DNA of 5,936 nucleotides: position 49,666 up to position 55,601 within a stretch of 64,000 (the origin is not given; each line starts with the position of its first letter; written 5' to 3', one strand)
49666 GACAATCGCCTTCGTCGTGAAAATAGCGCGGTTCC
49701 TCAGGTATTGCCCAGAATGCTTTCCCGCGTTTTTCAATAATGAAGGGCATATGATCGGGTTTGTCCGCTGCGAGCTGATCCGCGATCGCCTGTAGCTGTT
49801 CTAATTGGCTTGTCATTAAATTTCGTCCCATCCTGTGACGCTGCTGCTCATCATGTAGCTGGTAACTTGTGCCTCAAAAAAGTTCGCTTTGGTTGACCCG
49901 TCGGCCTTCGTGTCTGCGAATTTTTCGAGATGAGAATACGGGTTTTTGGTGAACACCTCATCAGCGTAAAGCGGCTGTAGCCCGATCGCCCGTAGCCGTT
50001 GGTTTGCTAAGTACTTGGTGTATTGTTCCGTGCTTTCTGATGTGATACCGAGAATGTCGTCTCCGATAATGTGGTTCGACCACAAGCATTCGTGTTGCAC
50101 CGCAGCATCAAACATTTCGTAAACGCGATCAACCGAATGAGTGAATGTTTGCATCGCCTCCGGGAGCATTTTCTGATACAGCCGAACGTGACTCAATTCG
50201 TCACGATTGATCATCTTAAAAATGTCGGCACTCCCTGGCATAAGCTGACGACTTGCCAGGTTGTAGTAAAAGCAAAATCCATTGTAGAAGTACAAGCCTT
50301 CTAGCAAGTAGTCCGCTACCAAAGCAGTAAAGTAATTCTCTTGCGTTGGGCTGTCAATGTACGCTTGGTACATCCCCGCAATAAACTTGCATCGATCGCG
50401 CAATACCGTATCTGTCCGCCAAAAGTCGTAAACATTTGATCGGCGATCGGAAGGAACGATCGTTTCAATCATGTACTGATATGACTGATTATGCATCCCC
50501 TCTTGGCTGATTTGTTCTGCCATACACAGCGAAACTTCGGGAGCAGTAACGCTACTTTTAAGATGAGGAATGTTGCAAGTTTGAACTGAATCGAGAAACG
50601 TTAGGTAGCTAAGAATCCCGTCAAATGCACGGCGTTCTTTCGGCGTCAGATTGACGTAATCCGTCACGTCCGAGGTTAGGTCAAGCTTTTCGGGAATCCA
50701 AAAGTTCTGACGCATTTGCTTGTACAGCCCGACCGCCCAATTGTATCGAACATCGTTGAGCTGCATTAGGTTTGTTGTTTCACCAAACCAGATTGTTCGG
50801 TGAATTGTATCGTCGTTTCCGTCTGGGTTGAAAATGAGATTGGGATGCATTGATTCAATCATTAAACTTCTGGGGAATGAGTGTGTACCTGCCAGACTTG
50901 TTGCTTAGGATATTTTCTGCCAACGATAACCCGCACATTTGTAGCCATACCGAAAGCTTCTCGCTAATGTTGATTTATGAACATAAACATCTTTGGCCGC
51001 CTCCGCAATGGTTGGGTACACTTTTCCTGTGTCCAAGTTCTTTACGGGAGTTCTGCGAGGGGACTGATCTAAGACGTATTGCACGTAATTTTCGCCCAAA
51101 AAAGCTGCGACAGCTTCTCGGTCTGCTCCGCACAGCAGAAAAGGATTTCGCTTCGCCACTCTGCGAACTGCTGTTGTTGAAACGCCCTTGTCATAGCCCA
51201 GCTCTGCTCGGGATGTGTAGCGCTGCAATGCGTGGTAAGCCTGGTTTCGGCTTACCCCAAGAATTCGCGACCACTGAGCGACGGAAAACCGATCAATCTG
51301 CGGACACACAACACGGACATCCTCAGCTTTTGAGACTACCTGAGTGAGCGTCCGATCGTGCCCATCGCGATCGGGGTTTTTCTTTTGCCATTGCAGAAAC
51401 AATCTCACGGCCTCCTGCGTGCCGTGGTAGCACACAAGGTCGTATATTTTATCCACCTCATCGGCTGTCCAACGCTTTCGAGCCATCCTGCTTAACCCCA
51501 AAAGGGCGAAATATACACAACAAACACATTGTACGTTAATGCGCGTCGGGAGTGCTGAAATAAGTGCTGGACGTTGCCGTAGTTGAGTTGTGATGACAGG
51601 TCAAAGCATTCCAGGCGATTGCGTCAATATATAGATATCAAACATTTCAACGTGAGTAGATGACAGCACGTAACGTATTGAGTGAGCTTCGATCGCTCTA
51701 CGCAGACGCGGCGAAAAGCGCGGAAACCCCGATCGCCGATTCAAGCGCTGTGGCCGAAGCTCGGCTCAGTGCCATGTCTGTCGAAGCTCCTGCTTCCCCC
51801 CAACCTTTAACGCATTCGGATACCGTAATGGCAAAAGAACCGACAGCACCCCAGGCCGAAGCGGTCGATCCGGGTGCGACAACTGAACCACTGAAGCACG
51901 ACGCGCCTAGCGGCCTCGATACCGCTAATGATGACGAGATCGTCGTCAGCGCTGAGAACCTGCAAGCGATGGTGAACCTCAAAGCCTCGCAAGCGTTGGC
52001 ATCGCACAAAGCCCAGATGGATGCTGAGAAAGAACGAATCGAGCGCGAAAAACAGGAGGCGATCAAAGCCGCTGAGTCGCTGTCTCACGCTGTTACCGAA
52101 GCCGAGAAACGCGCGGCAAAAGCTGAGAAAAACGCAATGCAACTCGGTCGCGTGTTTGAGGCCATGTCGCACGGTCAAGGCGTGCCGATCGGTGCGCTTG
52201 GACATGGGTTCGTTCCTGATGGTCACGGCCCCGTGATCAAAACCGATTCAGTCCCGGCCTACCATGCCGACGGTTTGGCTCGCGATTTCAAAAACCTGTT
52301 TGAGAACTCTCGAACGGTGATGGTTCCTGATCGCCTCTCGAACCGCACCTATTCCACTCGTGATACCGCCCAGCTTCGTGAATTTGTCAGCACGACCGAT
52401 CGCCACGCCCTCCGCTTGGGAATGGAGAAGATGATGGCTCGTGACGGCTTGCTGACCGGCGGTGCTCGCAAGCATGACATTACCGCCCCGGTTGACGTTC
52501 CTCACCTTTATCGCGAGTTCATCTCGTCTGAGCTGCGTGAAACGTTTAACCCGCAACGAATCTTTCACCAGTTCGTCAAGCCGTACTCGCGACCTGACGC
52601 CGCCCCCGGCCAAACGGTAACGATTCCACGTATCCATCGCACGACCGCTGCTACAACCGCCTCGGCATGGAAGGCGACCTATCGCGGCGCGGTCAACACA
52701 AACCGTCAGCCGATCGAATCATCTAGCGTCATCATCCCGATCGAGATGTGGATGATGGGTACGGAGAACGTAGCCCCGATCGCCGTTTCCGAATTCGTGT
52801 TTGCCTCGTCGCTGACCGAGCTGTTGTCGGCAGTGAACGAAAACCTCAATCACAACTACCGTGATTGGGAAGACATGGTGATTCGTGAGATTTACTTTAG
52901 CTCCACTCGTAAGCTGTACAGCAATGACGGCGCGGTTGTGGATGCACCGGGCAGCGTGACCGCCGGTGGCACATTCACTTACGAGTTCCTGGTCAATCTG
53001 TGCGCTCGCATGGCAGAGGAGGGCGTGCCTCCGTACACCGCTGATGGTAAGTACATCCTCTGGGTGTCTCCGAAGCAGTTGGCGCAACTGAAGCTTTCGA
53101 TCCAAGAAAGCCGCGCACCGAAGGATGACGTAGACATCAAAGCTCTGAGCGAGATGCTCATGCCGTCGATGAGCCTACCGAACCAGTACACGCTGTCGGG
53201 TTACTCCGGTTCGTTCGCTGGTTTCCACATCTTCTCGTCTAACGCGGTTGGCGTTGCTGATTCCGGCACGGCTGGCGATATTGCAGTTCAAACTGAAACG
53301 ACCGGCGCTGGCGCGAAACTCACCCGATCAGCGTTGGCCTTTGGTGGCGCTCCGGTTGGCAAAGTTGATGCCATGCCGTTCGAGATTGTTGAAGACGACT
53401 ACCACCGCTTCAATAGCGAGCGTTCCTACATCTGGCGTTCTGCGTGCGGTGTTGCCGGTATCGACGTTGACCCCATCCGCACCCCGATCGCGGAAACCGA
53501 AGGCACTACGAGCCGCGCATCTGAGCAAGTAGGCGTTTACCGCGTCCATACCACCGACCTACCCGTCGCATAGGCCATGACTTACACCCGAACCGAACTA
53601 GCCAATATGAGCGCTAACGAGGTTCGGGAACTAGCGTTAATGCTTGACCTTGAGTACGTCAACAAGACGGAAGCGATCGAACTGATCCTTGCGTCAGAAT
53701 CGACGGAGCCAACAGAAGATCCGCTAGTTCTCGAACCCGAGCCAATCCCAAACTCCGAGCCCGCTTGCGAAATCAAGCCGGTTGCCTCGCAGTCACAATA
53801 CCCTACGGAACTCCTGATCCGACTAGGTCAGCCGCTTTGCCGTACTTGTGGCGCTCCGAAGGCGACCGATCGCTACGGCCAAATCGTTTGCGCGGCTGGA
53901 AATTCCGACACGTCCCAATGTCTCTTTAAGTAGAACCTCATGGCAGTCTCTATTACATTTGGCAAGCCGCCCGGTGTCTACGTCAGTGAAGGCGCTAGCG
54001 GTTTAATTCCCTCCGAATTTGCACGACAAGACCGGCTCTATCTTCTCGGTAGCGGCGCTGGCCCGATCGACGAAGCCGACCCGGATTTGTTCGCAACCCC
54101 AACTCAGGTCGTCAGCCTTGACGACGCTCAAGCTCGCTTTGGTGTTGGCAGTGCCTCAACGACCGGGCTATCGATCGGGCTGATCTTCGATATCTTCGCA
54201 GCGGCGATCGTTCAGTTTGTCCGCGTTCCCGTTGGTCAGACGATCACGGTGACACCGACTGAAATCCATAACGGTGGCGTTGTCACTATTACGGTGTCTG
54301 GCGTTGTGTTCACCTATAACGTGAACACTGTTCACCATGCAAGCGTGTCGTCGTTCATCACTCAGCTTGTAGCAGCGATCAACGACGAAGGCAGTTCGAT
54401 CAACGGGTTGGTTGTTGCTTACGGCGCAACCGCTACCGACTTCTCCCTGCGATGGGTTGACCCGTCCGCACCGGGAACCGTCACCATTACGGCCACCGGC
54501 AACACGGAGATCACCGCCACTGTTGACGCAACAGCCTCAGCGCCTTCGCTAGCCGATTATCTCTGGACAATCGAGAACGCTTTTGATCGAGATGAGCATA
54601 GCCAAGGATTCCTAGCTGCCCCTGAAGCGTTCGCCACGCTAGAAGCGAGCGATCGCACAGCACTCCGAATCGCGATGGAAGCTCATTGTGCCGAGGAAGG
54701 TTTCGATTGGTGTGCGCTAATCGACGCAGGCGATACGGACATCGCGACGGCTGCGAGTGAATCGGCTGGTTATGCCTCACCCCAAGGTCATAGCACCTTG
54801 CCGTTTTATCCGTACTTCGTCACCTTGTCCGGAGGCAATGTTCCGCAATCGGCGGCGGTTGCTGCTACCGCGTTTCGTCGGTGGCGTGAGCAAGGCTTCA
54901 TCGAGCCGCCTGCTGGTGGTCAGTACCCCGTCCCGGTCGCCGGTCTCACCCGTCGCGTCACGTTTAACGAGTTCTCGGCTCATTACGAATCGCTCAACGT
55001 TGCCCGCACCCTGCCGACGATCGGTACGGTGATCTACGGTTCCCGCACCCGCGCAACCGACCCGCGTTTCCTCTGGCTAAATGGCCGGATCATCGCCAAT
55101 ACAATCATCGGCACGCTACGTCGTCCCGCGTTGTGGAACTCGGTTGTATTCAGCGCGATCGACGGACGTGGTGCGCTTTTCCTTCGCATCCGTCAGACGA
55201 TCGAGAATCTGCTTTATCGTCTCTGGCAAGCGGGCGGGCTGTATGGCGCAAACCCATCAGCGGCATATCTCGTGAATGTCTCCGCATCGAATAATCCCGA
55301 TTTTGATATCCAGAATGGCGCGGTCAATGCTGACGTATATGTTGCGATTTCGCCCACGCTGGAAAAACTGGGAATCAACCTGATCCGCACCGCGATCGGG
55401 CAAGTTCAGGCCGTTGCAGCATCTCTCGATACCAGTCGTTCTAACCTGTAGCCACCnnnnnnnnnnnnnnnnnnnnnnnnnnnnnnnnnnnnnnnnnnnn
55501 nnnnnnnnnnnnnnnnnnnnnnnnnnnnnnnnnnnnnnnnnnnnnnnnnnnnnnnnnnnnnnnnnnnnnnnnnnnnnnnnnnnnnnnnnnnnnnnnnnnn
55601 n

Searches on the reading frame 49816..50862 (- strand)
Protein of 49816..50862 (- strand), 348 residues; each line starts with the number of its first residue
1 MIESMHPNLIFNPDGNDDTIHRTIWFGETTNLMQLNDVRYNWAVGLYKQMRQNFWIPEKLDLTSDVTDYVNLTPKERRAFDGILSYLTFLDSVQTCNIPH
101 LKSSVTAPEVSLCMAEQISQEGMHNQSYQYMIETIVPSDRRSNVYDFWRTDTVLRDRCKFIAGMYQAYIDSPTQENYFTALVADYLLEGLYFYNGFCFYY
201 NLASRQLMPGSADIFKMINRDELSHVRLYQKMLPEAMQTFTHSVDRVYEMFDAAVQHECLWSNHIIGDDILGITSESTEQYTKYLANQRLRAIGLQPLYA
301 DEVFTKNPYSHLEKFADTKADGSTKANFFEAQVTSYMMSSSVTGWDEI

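Call 13: search_protein_families(library=phrogs, proteins=[window:49816-50862:-], max_evalue=0.001)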
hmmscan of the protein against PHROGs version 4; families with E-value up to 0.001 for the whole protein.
window:49816-50862:- (348 aa): 4 families
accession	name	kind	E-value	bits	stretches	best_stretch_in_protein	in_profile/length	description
phrog_86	-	DNA, RNA and nucleotide metabolism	4.1e-86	290.7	1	3-343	39-392/504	ribonucleoside diphosphate reductase small subunit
phrog_24856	-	DNA, RNA and nucleotide metabolism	3.6e-20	73.5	1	35-218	10-194/195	ribonucleotide reductase class Ia beta subunit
phrog_10582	-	DNA, RNA and nucleotide metabolism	3.3e-18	66.8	1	10-169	5-162/255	ribonucleotide reductase class Ia beta subunit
phrog_8368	-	DNA, RNA and nucleotide metabolism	3.7e-18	67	1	208-340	1-139/156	aerobic NDP reductase small subunit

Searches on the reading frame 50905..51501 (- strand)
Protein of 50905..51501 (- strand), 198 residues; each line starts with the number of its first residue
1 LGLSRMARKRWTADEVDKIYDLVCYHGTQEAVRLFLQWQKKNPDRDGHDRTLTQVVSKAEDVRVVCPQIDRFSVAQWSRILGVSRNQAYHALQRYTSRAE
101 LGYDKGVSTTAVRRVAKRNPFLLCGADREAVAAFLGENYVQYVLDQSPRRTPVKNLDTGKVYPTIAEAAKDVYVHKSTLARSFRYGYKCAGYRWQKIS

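Call 59: search_protein_families(library=pfam, max_evalue=0.01, proteins=[window:50905-51501:-])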
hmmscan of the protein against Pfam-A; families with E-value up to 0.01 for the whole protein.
window:50905-51501:- (198 aa): 1 family
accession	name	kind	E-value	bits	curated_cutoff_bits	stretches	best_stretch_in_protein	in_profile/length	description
PF13384.12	HTH_23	-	0.0022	18.2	24.6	1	71-98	17-45/50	Homeodomain-like domain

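Call 93: search_dna_similar(query=window:50905-51501:-, collection=phages, mode=protein, max_rows=12, max_evalue=0.001)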
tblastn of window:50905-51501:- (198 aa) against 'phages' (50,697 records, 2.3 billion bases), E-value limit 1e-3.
No match.

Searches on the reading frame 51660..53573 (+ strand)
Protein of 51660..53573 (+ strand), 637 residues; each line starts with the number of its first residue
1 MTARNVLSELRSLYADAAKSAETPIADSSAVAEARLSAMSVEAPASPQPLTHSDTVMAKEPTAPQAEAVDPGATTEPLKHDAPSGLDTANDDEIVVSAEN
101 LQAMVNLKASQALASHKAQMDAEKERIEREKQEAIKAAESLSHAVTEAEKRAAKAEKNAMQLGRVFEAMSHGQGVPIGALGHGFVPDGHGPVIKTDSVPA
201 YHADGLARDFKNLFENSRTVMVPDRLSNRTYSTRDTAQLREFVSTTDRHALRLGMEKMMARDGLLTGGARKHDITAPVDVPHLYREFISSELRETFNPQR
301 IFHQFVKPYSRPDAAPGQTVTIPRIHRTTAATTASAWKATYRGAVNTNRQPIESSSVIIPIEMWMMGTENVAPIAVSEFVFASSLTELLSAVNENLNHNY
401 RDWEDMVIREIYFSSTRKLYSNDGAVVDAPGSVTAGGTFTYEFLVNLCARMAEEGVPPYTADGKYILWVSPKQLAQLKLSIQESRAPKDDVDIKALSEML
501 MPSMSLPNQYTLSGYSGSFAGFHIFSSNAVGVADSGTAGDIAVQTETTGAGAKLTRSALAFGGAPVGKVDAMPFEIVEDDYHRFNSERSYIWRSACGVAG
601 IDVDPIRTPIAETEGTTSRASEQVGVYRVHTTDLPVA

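Call 12: search_protein_families(library=phrogs, proteins=[window:51660-53573:+], max_evalue=0.001)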
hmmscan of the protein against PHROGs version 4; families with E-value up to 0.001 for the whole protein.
window:51660-53573:+ (637 aa): 0 families

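Call 101: search_protein_families(library=pfam, max_evalue=0.01, proteins=[window:51660-53573:+])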
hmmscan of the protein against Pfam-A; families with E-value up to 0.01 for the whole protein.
window:51660-53573:+ (637 aa): 0 families

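Call 102: search_solved_structures(query=window:51660-53573:+, max_evalue=0.01)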
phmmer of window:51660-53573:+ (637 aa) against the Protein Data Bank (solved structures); distinct sequences matched with E-value up to 0.01: 0.

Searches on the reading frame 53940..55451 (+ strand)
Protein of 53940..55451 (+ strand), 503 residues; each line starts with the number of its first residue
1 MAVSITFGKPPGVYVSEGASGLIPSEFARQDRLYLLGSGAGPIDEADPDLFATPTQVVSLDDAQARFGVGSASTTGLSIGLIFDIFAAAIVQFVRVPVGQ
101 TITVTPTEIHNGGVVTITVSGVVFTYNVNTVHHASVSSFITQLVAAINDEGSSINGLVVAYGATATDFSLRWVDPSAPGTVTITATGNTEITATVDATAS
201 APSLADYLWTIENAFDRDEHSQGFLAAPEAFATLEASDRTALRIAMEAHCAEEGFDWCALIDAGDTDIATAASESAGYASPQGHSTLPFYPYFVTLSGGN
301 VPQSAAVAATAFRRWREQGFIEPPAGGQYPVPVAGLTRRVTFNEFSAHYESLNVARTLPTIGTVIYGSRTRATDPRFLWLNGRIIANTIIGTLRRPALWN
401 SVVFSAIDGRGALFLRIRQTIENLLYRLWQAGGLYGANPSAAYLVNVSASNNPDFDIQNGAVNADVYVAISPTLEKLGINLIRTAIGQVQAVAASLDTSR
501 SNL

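Call 12: search_protein_families(library=phrogs, proteins=[window:53940-55451:+], max_evalue=0.001)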
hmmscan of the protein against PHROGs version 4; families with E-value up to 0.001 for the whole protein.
window:53940-55451:+ (503 aa): 2 families
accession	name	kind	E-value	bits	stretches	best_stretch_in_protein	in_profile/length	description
phrog_17610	-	tail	7.5e-42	144.2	1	254-495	874-1118/1135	tail sheath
phrog_23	-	tail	5.4e-20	72.6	1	13-493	27-472/496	tail sheath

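Call 18: find_related_loci(query=window:53940-55451:+, collection=viral_contigs, flank=10000)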
Query window:53940-55451:+ (503 aa) in viral_contigs; peptide patterns used: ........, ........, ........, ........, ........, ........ (x = any residue, [..] = any of these).
11 stretches matched a pattern; 1 encode a relative of the query (tblastn E <= 1e-3); 1 distinct loci.
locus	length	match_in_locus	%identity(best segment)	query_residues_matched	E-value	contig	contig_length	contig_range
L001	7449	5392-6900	100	1-503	0e+0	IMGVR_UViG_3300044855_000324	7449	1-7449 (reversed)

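Call 19: find_homologous_proteins(query=window:53940-55451:+)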
Query window:53940-55451:+ (503 aa): 29 proteins with E <= 0.001 among 8000 candidates.
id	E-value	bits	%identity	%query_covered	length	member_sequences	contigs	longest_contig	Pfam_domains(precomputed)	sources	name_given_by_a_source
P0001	0.0e+0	1020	92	100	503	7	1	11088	-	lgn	-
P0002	1.5e-279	945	85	100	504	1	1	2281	-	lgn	-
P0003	9.8e-209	712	93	68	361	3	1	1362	-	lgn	-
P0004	2.8e-190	651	61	99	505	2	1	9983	-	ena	-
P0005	1.9e-85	305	39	96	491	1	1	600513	PF04984.20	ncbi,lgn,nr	ncbi:hypothetical protein A6S26_05275 [Nostoc sp. ATCC 43529]|nr:hypothetical protein A6S26_05275 [N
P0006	7.1e-76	274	38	96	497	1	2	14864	-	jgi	jgi:phage tail sheath protein FI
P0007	1.7e-72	263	44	59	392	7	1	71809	-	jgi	jgi:hypothetical protein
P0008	5.1e-69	251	38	96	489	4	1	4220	PF04984.20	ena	-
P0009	1.0e-67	247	37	98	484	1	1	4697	PF04984.20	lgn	-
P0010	4.9e-67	245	36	96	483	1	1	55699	PF04984.20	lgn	-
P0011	5.0e-67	245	36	98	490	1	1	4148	PF04984.20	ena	-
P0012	6.6e-67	244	36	96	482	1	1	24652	PF04984.20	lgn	-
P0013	1.7e-62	230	36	95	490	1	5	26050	-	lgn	-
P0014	4.0e-62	229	48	45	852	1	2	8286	-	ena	-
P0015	2.8e-61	226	36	96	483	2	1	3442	PF04984.20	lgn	-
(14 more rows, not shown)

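Call 20: find_encoding_contigs(protein=P0001, flank=10000, max_places=4)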
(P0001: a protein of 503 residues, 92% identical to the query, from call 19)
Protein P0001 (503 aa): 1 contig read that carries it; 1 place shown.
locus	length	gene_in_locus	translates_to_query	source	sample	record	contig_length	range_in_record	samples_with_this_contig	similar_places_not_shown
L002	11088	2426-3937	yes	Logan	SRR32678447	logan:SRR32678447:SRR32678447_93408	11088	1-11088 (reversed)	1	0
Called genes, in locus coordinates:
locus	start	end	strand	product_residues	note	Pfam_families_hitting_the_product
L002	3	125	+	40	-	?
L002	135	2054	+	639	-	-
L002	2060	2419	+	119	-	-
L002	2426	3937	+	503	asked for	-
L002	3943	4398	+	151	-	PF06841:Phage_T4_gp19 (weak)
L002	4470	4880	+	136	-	-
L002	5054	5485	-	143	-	-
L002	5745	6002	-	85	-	-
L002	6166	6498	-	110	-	-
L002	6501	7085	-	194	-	PF05869:Dam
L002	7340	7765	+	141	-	-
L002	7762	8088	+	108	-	-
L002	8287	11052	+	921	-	PF10145:PhageMin_Tail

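Call 21: find_encoding_contigs(protein=P0004, flank=10000, max_places=4)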
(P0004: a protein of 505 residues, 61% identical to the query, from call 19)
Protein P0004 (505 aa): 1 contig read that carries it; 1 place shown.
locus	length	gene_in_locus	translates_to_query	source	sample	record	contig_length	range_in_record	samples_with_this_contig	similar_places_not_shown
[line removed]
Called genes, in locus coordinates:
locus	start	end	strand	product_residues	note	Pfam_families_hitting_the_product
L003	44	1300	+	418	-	-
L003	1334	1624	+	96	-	-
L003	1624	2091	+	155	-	-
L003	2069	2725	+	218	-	PF01551:Peptidase_M23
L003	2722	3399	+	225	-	-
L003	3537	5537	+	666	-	-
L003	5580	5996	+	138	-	-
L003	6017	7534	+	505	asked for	-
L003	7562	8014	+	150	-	PF06841:Phage_T4_gp19 (weak)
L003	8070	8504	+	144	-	-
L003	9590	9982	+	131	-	?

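Call 22: find_encoding_contigs(protein=P0007, flank=10000, max_places=4)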
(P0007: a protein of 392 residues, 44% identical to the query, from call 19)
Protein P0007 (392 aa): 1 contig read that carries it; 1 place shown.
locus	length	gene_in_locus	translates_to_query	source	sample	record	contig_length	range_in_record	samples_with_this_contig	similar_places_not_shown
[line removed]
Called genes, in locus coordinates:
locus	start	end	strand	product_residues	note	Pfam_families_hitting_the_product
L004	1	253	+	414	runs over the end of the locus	-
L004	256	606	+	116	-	-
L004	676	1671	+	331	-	-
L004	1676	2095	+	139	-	-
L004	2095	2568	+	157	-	PF07030:Phage_Mu_Gp36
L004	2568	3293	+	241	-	-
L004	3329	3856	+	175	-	-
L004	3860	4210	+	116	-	-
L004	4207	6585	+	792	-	-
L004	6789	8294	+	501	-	-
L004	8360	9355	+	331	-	-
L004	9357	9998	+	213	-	PF09646:Gp37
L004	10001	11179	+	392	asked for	-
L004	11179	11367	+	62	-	-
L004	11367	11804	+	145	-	PF06841:Phage_T4_gp19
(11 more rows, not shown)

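Call 50: search_dna_similar(query=window:53940-55451:+, collection=phages, mode=protein, max_rows=12)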
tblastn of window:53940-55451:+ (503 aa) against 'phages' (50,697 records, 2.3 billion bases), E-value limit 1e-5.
Records with a match: 17; places in all: 17; records where one place covers at least 80% of the query: 0.
Best place of each record, by identity: <60% 17.
By first word of the organism name: Cyanophage 5; Nostoc 3; Anabaena 3; Synechococcus 2; Bacillus 2; Leptolyngbya 1; Dolichospermum 1.
By host as written in the record: Parasynechococcus marenigrum WH 8102 3; Nostoc sp. PCC7210 2; Synechococcus sp. CC9605 2; Synechococcus sp. CBW1002 2; Bacillus cereus 2; Nostoc sp. FACHB-596 1; Nostoc sp. PCC 7120 = FACHB-418 1; Anabaena sp. PCC 7120 1; and 3 more.
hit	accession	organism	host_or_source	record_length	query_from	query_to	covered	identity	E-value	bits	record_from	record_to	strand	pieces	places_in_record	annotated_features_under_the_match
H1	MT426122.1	Nostoc phage YongM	Nostoc sp. FACHB-596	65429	127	495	73%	33.6%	2e-47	182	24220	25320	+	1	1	tail connector protein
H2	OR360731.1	Anabaena phage A-1(L)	Nostoc sp. PCC 7120 = FACHB-418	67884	143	499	71%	33.9%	4e-45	176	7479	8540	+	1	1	sheath protein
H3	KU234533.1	Nostoc phage A1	Nostoc sp. PCC7210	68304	143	499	71%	33.9%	4e-45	176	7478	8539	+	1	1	tail sheath protein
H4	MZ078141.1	Anabaena phage Elbi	Anabaena sp. PCC 7120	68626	127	495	73%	32.5%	1e-45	177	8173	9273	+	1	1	tail sheath protein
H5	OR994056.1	Leptolyngbya phage Lbo402-yong5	Leptolyngbya boryana (basionym: ...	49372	195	491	59%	39.5%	7e-48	184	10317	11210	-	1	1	tail sheath protein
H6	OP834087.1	Anabaena phage YongM2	Anabaena flos-aquae FACHB-418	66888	201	499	59%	37.0%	1e-44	174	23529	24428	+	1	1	tail sheath protein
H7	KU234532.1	Nostoc phage N1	Nostoc sp. PCC7210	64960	204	495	58%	37.2%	2e-45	177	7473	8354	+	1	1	tail sheath protein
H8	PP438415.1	Dolichospermum phage Dfl-JY23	Dolichospermum flos-aquae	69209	206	495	58%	36.5%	4e-40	160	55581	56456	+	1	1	tail sheath protein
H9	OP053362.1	Cyanophage S-TIM54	Parasynechococcus marenigrum WH 8102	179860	195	492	59%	32.7%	3e-30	131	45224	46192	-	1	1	tail sheath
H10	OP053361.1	Cyanophage S-TIM61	Synechococcus sp. CC9605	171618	200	492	58%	32.8%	8e-34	142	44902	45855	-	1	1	tail sheath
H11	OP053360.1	Cyanophage S-TIM66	Synechococcus sp. CC9605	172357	200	492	58%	32.8%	8e-34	142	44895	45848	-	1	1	tail sheath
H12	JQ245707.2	Cyanophage S-TIM5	Parasynechococcus marenigrum WH 8102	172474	200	492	58%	32.8%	8e-34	142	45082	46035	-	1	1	tail sheath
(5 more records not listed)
